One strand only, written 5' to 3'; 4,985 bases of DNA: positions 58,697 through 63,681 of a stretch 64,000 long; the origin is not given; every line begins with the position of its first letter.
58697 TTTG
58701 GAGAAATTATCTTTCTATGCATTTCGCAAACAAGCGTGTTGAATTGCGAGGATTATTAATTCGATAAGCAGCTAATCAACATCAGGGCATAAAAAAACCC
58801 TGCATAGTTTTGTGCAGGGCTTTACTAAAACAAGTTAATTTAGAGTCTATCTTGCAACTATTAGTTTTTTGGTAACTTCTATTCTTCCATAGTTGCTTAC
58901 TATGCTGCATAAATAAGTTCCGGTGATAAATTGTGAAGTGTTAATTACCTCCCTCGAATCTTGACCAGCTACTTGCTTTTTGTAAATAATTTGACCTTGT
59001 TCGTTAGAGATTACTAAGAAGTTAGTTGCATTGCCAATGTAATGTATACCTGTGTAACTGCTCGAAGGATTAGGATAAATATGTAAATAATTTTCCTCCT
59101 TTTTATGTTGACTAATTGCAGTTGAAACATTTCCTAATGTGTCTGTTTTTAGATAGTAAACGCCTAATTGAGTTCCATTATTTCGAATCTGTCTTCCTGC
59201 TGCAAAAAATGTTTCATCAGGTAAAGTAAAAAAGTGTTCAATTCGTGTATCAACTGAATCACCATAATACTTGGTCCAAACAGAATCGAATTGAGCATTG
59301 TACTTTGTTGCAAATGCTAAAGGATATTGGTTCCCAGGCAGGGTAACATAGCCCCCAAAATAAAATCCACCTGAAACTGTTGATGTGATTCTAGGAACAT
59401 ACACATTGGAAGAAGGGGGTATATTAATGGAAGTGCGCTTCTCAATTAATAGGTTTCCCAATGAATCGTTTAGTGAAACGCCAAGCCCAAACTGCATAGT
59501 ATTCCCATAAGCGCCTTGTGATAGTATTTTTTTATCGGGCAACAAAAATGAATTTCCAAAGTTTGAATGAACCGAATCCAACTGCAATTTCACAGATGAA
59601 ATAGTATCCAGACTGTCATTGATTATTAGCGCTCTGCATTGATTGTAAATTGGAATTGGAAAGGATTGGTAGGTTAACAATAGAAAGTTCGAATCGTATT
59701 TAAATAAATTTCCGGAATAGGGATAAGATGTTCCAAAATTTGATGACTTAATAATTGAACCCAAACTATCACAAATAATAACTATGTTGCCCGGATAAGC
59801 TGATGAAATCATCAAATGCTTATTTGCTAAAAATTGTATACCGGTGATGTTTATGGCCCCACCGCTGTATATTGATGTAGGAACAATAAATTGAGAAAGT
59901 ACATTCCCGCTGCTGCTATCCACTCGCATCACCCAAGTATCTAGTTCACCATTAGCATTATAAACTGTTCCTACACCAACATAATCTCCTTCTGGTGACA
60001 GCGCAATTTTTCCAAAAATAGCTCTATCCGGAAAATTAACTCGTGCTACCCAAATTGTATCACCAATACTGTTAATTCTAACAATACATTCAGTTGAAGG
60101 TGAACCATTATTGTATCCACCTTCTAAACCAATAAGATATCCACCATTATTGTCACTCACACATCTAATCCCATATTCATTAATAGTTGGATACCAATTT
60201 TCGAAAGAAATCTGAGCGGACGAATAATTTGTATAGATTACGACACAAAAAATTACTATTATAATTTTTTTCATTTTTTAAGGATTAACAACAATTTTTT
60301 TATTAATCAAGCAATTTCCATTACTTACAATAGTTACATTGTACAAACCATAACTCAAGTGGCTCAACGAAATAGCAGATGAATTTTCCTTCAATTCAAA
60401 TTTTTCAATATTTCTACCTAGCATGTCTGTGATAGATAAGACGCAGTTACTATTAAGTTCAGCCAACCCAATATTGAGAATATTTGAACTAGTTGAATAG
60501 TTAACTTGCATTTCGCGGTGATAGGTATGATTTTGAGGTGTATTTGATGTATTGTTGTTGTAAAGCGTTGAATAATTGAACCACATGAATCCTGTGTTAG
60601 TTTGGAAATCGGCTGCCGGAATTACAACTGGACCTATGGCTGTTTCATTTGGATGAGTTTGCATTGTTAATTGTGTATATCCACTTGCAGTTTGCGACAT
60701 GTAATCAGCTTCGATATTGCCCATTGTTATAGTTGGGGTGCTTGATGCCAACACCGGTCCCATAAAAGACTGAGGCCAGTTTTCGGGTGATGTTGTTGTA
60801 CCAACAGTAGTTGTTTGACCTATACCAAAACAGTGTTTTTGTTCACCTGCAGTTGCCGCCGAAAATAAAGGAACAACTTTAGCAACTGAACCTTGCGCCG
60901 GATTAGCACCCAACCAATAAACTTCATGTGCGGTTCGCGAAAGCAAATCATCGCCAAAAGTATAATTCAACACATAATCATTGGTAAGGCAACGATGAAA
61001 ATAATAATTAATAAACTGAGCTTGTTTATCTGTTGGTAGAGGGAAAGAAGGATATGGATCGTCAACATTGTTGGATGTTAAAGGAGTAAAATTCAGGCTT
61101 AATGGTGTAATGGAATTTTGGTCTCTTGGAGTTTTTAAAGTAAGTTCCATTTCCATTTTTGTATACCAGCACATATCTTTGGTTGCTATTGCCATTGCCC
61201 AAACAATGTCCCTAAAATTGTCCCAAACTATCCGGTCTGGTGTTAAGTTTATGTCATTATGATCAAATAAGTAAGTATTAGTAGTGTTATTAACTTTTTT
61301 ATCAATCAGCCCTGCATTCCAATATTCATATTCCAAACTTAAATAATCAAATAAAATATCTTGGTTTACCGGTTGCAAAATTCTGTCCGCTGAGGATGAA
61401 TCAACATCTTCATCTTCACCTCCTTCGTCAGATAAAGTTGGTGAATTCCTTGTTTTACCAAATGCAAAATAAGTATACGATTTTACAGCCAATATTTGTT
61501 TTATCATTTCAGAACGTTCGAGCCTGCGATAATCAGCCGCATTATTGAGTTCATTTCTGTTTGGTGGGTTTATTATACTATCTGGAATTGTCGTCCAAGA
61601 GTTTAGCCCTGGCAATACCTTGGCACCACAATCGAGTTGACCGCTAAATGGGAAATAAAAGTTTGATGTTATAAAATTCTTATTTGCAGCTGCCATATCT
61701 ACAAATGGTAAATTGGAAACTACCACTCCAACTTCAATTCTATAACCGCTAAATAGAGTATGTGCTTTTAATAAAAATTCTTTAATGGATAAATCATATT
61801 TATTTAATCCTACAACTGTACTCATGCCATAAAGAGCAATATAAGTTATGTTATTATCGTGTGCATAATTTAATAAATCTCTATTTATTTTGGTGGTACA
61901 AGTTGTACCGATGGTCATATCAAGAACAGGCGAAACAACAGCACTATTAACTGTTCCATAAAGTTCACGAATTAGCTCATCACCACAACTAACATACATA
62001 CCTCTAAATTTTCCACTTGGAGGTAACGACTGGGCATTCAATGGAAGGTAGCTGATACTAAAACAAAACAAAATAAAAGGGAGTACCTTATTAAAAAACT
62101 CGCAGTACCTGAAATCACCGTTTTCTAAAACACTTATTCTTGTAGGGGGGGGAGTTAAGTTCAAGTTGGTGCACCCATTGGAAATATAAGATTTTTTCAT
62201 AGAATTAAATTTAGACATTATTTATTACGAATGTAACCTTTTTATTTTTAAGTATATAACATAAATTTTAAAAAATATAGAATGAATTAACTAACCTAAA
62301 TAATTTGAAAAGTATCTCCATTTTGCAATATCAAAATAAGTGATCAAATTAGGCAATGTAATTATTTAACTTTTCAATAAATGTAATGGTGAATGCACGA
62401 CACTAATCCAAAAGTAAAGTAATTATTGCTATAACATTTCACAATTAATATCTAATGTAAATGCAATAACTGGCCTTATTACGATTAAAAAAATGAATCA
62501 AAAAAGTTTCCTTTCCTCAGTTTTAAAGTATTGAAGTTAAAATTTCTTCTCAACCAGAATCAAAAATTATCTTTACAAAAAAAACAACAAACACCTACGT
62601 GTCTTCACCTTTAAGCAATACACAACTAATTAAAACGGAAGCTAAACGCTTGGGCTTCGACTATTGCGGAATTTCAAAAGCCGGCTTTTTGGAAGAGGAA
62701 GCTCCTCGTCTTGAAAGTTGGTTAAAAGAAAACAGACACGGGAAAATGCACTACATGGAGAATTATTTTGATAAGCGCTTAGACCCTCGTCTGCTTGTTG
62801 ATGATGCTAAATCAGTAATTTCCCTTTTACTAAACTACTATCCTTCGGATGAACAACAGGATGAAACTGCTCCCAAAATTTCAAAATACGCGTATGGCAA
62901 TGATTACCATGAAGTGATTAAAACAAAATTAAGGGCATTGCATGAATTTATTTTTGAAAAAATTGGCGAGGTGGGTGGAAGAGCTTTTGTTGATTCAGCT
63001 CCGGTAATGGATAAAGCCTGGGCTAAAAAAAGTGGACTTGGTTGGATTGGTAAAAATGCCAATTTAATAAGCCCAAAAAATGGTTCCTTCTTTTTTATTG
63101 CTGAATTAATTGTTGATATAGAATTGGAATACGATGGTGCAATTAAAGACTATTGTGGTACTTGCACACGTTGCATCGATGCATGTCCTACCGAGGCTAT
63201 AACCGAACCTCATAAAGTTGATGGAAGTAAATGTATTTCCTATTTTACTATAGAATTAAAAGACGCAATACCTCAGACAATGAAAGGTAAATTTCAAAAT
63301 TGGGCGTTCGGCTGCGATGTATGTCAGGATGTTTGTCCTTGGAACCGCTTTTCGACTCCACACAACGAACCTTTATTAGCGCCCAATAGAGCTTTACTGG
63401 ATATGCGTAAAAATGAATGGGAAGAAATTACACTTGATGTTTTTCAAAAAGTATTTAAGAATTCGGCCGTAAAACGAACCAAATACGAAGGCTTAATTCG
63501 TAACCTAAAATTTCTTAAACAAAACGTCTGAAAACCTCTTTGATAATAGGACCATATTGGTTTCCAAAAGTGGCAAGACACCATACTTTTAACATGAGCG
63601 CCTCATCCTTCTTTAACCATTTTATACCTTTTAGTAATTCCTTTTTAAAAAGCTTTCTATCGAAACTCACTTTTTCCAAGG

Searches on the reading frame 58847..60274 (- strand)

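Call 61: search_protein_families(library=pfam, proteins=[window:58847-60274:-], max_evalue=0.00001)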
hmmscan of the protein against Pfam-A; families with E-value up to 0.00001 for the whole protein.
window:58847-60274:- (475 aa): 1 family
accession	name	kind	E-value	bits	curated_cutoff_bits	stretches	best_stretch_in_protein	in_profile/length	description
PF18962.6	Por_Secre_tail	-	2.1e-07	31.6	27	1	399-473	1-75/75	Secretion system C-terminal sorting domain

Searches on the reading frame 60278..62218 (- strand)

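Call 61: search_protein_families(library=pfam, proteins=[window:60278-62218:-], max_evalue=0.00001)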
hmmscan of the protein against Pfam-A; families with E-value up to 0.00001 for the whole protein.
window:60278-62218:- (646 aa): 1 family
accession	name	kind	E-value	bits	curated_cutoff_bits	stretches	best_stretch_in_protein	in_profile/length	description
PF18962.6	Por_Secre_tail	-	5e-07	30.4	27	1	578-644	7-75/75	Secretion system C-terminal sorting domain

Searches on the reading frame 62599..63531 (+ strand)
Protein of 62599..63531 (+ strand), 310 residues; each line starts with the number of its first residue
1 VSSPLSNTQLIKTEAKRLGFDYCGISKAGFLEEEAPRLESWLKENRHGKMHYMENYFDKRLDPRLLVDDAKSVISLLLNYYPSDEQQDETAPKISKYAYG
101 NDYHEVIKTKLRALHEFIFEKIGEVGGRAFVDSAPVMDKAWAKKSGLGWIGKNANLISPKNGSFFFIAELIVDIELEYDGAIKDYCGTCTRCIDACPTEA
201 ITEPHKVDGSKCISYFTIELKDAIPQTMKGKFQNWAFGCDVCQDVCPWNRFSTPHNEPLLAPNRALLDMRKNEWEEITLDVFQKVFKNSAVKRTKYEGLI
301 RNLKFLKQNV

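Call 61: search_protein_families(library=pfam, proteins=[window:62599-63531:+], max_evalue=0.00001)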
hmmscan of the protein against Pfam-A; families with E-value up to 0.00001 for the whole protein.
window:62599-63531:+ (310 aa): 5 families
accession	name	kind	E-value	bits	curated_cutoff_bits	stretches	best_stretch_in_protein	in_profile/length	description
PF08331.15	QueG_DUF1730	-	4.1e-23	81.5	25.1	1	60-133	1-77/77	Epoxyqueuosine reductase QueG, DUF1730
PF13484.11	Fer4_16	-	7.1e-23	81.6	30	1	186-249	2-66/66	4Fe-4S double cluster binding domain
PF25160.1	LdpA_Fe-S-bd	-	1.6e-06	28.2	27.6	0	179-203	21-45/49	LdpA Fe-S cluster-binding domain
PF13237.11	Fer4_10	-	5e-06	26.8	25.5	0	183-213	6-43/53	4Fe-4S dicluster domain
PF14697.11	Fer4_21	-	5.9e-06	26.8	35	0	181-202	36-58/59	4Fe-4S dicluster domain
